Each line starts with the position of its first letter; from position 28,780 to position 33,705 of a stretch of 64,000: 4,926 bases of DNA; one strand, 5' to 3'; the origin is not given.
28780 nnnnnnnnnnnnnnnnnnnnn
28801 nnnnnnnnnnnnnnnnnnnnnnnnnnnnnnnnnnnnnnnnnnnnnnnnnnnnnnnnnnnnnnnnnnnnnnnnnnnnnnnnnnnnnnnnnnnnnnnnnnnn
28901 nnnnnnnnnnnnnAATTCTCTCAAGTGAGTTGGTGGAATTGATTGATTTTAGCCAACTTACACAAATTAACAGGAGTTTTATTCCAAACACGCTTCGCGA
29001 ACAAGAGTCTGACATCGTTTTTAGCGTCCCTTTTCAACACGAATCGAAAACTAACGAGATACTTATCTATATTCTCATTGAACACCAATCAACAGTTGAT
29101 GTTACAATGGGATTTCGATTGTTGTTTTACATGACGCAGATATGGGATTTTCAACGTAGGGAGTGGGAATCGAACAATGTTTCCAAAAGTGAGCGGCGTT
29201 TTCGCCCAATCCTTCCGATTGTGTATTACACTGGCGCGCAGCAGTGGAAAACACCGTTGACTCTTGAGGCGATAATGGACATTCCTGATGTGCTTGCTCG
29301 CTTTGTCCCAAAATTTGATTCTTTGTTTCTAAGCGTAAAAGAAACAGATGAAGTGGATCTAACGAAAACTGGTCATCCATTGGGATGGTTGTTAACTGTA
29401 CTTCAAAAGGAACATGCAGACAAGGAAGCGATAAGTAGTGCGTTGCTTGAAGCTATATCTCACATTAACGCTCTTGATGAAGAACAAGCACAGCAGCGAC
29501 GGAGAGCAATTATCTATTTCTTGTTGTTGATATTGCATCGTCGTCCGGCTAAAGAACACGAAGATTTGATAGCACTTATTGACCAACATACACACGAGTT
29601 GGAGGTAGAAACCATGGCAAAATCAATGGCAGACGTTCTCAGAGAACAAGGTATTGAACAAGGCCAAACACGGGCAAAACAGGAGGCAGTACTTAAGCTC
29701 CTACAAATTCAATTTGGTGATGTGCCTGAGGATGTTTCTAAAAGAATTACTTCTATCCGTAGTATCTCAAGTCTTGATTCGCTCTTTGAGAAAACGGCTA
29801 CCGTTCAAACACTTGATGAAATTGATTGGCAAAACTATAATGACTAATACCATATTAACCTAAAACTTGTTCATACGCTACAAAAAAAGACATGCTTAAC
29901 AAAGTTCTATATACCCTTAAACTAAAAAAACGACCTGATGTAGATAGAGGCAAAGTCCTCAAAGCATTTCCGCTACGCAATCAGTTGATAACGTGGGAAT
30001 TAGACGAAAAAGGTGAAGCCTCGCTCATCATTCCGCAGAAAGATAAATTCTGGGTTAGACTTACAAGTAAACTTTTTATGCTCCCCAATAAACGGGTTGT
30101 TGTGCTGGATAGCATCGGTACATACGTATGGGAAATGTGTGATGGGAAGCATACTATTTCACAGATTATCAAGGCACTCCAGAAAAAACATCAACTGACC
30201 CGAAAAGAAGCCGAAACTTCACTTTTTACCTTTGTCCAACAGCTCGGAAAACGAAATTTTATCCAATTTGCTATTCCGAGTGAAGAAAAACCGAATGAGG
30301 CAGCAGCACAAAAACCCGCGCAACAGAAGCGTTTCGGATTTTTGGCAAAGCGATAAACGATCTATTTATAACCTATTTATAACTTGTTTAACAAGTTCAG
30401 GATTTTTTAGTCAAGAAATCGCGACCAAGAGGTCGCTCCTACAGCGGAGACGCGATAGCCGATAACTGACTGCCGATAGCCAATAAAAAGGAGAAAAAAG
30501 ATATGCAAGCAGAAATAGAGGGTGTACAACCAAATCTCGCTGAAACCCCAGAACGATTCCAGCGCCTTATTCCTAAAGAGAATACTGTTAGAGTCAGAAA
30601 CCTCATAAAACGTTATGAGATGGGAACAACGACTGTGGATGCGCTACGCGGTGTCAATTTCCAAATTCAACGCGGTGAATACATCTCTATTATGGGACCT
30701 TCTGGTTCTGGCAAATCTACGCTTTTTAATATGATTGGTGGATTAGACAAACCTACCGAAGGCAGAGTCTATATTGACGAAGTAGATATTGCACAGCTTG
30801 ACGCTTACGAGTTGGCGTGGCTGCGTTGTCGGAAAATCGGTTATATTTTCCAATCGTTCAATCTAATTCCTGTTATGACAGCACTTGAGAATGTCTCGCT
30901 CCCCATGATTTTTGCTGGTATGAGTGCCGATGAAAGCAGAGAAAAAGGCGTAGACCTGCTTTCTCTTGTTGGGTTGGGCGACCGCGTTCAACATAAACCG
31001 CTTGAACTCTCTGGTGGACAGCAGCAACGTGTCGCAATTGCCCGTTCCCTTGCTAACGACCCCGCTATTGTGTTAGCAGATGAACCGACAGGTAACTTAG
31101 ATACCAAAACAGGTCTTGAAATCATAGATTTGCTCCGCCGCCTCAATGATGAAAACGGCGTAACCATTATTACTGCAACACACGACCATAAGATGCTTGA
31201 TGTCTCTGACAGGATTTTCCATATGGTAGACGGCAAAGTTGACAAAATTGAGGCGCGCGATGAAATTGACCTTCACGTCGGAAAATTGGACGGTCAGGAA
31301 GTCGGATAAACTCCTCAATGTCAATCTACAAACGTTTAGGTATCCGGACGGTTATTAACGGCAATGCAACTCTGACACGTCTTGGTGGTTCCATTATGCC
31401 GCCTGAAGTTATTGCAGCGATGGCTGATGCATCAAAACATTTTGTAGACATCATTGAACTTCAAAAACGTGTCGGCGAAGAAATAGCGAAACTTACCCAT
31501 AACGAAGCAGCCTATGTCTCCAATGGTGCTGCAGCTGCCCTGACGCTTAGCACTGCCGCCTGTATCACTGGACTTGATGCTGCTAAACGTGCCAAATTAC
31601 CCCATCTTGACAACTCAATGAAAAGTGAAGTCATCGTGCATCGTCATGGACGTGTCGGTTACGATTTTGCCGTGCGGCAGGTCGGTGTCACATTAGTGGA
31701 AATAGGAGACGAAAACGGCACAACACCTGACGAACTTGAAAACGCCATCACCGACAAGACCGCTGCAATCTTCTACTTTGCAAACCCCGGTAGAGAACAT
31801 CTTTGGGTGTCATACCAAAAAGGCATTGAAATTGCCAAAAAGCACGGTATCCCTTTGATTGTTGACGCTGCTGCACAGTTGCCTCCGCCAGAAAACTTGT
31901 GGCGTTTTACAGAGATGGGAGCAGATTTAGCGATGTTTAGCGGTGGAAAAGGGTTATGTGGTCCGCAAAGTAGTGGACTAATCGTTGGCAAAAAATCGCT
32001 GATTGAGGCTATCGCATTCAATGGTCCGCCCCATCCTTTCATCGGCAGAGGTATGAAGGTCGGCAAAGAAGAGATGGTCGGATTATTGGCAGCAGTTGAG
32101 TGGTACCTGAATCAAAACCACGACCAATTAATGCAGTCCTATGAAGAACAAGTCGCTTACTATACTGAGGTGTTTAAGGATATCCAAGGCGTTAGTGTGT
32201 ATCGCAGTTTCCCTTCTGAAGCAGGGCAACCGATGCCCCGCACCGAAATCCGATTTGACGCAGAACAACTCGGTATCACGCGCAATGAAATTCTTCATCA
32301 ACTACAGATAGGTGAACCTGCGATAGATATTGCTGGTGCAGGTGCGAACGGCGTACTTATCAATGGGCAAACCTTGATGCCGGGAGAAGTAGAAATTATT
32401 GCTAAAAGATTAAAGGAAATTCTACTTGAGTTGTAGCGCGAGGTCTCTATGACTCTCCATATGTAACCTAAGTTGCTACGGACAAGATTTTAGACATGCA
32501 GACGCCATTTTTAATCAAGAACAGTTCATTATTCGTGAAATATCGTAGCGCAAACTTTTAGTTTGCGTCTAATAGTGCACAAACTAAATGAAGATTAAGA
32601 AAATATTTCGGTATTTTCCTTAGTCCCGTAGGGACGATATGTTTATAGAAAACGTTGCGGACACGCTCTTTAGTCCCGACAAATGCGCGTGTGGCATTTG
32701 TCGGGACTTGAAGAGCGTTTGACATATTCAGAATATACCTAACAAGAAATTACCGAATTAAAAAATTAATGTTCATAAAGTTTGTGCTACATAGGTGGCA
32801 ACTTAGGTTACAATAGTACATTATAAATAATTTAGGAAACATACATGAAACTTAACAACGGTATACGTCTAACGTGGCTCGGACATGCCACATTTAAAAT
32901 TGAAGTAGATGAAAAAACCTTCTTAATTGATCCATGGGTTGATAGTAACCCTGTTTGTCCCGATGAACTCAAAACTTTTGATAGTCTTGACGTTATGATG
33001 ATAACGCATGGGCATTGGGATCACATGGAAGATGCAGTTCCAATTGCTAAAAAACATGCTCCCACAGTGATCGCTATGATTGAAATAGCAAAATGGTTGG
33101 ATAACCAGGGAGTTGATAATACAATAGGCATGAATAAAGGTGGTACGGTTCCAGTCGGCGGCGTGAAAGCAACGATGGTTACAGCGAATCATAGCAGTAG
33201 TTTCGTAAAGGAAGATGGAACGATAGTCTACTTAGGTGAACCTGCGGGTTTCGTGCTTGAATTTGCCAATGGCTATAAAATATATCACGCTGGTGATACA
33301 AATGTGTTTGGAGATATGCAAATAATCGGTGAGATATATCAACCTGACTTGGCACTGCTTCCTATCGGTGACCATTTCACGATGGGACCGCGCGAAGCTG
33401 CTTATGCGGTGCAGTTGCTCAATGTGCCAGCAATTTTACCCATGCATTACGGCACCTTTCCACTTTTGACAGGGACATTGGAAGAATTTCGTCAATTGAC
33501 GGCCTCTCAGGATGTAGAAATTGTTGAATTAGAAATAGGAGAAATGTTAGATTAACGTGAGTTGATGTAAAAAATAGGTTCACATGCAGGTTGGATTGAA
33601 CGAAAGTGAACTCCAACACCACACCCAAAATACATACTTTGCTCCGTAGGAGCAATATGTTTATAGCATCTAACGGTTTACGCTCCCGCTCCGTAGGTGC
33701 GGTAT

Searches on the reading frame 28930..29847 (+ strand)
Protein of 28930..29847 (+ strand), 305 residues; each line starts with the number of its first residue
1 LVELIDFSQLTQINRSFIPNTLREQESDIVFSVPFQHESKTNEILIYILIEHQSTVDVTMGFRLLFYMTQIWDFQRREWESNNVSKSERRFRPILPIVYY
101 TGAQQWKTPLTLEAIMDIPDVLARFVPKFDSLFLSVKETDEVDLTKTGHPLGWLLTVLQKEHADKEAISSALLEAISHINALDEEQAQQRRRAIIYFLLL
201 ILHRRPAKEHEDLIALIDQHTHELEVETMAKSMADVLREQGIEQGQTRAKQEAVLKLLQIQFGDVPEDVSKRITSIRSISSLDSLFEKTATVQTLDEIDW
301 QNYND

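Call 82: search_protein_families(library=pfam, proteins=[window:28930-29847:+], max_evalue=0.00001)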
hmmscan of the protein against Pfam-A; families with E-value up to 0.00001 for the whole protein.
window:28930-29847:+ (305 aa): 1 family
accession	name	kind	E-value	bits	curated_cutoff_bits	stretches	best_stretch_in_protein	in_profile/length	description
PF04754.18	Transposase_31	-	3.5e-26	92.5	21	1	2-183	30-199/203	Putative transposase, YhgA-like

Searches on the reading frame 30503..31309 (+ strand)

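Call 82: search_protein_families(library=pfam, proteins=[window:30503-31309:+], max_evalue=0.00001)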
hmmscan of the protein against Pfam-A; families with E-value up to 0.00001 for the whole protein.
window:30503-31309:+ (268 aa): 1 family
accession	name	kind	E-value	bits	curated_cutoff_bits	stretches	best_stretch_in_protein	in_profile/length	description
PF00005.33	ABC_tran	-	6.1e-35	121.2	25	1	48-196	1-136/137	ABC transporter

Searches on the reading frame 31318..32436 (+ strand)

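Call 82: search_protein_families(library=pfam, proteins=[window:31318-32436:+], max_evalue=0.00001)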
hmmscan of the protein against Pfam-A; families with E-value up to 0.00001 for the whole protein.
window:31318-32436:+ (372 aa): 3 families
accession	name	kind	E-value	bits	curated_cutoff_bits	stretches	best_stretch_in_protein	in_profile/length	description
PF03841.19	SelA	-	7.9e-14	51.9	22.8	1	19-268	10-264/367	L-seryl-tRNA selenium transferase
PF00266.25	Aminotran_5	-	1.2e-10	41.4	21.5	1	120-232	110-221/371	Aminotransferase class-V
PF01041.23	DegT_DnrJ_EryC1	-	1.1e-08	35.2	19.8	1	52-327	22-294/360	DegT/DnrJ/EryC1/StrS aminotransferase family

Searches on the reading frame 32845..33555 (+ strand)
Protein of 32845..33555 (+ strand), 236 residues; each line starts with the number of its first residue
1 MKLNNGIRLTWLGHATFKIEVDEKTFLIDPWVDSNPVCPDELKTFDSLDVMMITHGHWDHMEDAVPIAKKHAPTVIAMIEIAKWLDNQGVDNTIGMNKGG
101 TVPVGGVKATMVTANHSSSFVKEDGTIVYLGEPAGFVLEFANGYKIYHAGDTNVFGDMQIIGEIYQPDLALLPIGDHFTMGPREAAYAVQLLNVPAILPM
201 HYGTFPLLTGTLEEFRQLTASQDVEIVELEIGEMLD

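Call 82: search_protein_families(library=pfam, proteins=[window:32845-33555:+], max_evalue=0.00001)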
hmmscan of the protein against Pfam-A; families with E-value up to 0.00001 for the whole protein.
window:32845-33555:+ (236 aa): 2 families
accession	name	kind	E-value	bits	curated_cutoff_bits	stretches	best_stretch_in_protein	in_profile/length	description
PF12706.13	Lactamase_B_2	-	2.4e-26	93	27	1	25-202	2-200/200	Beta-lactamase superfamily domain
PF13483.12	Lactamase_B_3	-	7.2e-24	85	24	1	8-201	1-160/160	Beta-lactamase superfamily domain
